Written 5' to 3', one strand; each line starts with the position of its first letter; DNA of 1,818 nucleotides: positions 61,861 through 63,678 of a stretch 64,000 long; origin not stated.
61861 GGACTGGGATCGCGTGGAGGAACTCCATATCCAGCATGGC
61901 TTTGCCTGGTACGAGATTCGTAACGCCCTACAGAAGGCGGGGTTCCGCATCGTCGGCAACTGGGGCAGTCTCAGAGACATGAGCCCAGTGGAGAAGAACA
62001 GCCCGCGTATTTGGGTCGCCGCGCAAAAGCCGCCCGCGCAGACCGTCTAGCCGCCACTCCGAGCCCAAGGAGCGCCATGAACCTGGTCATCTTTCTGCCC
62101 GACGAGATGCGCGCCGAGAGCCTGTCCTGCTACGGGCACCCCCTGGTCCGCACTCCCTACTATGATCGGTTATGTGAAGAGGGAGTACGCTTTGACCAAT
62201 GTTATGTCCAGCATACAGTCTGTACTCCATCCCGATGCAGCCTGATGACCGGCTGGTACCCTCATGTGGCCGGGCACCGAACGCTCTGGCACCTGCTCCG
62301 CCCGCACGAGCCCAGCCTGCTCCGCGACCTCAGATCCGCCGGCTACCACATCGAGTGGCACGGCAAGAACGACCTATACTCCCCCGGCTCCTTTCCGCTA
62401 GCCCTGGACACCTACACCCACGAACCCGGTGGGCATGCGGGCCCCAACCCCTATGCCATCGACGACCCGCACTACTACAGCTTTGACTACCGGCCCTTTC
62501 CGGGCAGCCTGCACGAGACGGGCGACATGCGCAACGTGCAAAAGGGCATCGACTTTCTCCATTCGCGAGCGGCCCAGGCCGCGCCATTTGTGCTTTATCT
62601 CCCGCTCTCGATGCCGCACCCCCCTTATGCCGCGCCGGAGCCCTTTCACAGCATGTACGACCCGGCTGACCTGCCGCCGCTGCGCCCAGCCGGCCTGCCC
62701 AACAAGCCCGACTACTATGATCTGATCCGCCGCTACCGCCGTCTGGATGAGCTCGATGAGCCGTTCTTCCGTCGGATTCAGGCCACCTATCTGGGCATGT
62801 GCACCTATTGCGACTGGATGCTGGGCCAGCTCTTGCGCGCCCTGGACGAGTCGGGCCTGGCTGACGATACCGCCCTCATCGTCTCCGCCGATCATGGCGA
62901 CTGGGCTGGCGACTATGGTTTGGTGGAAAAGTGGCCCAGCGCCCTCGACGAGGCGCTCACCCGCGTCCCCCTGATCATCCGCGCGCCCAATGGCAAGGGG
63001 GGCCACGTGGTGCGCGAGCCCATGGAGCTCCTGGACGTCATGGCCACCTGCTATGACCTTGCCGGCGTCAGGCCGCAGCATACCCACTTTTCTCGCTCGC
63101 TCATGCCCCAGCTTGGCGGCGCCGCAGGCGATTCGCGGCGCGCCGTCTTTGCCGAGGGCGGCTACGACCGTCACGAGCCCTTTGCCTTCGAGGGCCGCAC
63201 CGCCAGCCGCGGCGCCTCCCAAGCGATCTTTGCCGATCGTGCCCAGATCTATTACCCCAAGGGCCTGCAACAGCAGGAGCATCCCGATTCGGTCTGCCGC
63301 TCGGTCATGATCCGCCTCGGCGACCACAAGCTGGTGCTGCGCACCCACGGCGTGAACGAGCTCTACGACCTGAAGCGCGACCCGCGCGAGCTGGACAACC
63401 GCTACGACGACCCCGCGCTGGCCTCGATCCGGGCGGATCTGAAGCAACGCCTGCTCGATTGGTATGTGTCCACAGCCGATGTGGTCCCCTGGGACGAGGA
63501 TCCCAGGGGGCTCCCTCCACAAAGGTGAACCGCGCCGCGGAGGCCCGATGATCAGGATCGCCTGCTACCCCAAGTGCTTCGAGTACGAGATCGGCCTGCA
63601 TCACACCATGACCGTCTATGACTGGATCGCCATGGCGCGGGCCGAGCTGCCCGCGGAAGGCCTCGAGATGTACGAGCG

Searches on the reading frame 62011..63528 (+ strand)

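Call 36: search_protein_families(library=pfam, proteins=[window:62011-63528:+], max_evalue=0.001)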
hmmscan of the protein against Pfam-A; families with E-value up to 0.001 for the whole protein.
window:62011-63528:+ (505 aa): 3 families
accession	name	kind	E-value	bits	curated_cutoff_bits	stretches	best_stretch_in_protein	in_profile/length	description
PF00884.28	Sulfatase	-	2.1e-42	145.9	25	1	24-353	2-301/301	Sulfatase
PF16347.10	SGSH_C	-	6.6e-12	46.3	29.3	1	410-483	77-150/154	N-sulphoglucosamine sulphohydrolase, C-terminal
PF01663.27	Phosphodiest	-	2.6e-07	31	23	1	266-296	190-220/342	Type I phosphodiesterase / nucleotide pyrophosphatase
